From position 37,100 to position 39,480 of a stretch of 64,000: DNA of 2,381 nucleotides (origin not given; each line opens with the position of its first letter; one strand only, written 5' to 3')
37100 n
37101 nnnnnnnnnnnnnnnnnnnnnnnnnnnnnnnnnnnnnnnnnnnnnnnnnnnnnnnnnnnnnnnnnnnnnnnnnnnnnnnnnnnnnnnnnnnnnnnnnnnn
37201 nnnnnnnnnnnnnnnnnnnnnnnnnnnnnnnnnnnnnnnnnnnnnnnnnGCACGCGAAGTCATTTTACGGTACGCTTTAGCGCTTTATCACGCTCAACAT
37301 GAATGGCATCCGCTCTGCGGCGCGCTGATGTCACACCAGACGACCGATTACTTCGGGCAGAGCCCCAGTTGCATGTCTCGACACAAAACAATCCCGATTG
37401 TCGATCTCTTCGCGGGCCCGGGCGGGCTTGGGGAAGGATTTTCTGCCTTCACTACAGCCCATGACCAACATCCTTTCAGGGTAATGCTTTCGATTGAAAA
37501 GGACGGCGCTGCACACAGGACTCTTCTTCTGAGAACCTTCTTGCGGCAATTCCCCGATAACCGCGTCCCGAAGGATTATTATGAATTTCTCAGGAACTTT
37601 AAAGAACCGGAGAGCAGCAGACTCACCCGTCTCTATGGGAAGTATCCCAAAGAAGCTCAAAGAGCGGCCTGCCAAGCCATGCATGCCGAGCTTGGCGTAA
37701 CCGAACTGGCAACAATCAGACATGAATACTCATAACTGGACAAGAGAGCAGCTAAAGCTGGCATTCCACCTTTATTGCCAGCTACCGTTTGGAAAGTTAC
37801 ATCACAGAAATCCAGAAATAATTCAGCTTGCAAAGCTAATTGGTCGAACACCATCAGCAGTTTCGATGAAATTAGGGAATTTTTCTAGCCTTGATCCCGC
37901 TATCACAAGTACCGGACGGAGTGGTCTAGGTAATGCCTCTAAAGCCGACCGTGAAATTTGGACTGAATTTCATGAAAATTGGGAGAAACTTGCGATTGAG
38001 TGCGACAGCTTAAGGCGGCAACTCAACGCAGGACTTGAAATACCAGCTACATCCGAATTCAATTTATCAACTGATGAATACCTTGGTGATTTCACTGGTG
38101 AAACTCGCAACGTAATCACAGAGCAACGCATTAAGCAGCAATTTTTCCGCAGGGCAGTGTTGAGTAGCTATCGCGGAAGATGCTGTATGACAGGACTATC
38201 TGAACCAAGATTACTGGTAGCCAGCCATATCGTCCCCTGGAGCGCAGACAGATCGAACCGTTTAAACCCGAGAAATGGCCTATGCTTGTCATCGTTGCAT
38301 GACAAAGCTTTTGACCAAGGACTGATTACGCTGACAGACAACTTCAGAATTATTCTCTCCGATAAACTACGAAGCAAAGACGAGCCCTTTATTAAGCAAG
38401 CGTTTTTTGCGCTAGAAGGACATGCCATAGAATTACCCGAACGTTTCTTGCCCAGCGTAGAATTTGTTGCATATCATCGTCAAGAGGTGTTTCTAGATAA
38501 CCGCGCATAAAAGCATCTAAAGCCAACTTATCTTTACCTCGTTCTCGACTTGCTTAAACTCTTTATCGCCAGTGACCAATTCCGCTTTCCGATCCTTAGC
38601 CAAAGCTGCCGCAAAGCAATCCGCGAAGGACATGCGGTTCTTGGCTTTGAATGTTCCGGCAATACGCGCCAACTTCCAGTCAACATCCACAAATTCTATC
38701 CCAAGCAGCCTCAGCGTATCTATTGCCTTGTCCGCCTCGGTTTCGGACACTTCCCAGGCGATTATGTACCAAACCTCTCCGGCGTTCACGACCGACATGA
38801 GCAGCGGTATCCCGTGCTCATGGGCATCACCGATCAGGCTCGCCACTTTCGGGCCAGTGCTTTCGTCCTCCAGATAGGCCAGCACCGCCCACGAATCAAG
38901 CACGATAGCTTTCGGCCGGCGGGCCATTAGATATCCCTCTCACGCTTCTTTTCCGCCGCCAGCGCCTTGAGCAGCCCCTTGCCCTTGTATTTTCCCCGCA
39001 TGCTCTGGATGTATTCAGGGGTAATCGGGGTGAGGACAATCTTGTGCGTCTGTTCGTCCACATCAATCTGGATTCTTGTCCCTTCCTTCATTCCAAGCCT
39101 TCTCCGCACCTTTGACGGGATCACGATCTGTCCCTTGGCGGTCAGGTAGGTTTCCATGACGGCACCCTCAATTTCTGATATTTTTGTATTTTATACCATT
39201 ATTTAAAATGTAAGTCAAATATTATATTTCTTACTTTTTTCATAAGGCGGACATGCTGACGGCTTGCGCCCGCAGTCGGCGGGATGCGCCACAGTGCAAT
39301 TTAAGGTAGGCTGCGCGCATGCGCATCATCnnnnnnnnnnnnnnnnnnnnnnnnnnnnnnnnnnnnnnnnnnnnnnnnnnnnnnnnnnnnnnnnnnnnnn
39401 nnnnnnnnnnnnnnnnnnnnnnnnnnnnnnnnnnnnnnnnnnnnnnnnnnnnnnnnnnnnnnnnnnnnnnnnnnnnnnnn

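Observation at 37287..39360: About 2 kb low-GC islet inserted into the 5' end of the pyrE-adjacent xth/crc-like gene, bounded by 33-bp direct repeats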

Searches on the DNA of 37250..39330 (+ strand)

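Call 39: search_dna_similar(query=window:37250-39330:+, collection=plasmids, mode=distant, max_rows=10)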
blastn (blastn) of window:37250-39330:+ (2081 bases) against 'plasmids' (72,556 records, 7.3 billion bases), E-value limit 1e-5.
Records with a match: 2; places in all: 2; records where one place covers at least 80% of the query: 0.
Best place of each record, by identity: 60-80% 2.
By first word of the organism name: Neisseria 2.
By predicted mobility (MOB-suite, as given by PLSDB): non-mobilizable 2.
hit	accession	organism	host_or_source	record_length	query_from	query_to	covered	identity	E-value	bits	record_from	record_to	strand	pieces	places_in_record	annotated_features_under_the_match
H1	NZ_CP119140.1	Neisseria gonorrhoeae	Homo sapiens,whole organism,blood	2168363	931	1065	6%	73.0%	3e-10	76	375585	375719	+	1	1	none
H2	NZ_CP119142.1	Neisseria gonorrhoeae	Homo sapiens,whole organism,synovial ...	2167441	931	1065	6%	73.0%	3e-10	76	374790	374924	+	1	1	none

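Call 40: search_dna_similar(query=window:37250-39330:+, collection=phages, mode=distant, max_rows=10)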
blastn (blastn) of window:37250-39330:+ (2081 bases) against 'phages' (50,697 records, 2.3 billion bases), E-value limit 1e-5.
No match.

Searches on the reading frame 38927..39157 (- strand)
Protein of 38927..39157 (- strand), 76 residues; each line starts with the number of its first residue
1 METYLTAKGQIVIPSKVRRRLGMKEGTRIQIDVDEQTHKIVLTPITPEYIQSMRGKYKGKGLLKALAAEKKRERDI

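Call 6: search_protein_families(library=pfam, proteins=[window:38927-39157:-], max_evalue=0.01)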
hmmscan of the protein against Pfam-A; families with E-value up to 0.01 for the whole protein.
window:38927-39157:- (76 aa): 1 family
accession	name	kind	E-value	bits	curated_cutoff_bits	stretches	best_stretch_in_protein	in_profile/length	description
PF04014.23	MazE_antitoxin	-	1.6e-08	34.8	24.7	1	7-48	6-46/48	Antidote-toxin recognition MazE, bacterial antitoxin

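Call 47: search_protein_families(library=ncbifam, proteins=[window:38927-39157:-], max_evalue=0.01)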
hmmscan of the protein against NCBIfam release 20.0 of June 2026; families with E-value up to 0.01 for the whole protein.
window:38927-39157:- (76 aa): 6 families
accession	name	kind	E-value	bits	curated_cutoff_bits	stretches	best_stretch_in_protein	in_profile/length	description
TIGR01439.1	lp_hng_hel_AbrB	domain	3.5e-11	42.6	28.3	1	6-44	5-42/44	transcriptional regulator, AbrB family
NF050106.1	TA_MazE_antitoxin_Deino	equivalog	5.9e-06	26.4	65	1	9-39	1-31/65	type II toxin-antitoxin system MazE family antitoxin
NF006352.0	PRK08577.1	equivalog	0.00011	22.3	140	1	7-47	11-51/136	hypothetical protein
NF040962.1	near_HgcAB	equivalog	0.00016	21.5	70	1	7-31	12-36/70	HgcAB-associated protein HgcC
TIGR02851.1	spore_V_T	equivalog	0.0029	17.5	235.9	1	9-40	13-44/180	stage V sporulation protein T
NF007429.0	PRK09974.1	equivalog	0.0071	16.3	125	1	2-36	14-48/114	type II toxin-antitoxin system PrlF family antitoxin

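Call 48: search_protein_families(library=padloc, proteins=[window:38927-39157:-], max_evalue=0.01)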
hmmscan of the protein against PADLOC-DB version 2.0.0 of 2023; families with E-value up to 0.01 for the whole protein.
window:38927-39157:- (76 aa): 0 families

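Call 63: find_encoding_contigs(protein=window:38930-39157:-, flank=10000, max_places=10)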
Protein window:38930-39157:- (76 aa): 1 contig read that carries it; 1 place shown.
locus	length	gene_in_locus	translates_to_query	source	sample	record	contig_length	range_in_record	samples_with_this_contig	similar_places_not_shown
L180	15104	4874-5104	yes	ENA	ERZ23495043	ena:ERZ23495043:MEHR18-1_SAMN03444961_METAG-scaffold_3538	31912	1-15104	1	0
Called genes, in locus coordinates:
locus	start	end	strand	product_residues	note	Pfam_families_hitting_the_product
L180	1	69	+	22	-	?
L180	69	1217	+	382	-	PF00561:Abhydrolase_1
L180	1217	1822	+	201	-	PF07021:MetW, PF13489:Methyltransf_23, PF13847:Methyltransf_31, PF08241:Methyltransf_11, PF08242:Methyltransf_12, PF13649:Methyltransf_25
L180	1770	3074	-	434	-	PF13000:Acatn, PF07690:MFS_1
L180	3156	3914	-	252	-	-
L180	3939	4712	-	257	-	PF03372:Exo_endo_phos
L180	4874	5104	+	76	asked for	PF04014:MazE_antitoxin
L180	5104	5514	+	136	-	PF01850:PIN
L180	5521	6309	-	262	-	PF13391:HNH_2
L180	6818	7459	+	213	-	PF00156:Pribosyltran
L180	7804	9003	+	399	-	PF00487:FA_desaturase, PF01610:DDE_Tnp_ISL3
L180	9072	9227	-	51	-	PF00471:Ribosomal_L33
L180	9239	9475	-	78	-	PF00830:Ribosomal_L28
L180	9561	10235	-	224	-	PF20582:UPF0758_N, PF04002:RadC, PF14464:Prok-JAB (weak)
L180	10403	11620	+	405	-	PF02441:Flavoprotein, PF04127:DFP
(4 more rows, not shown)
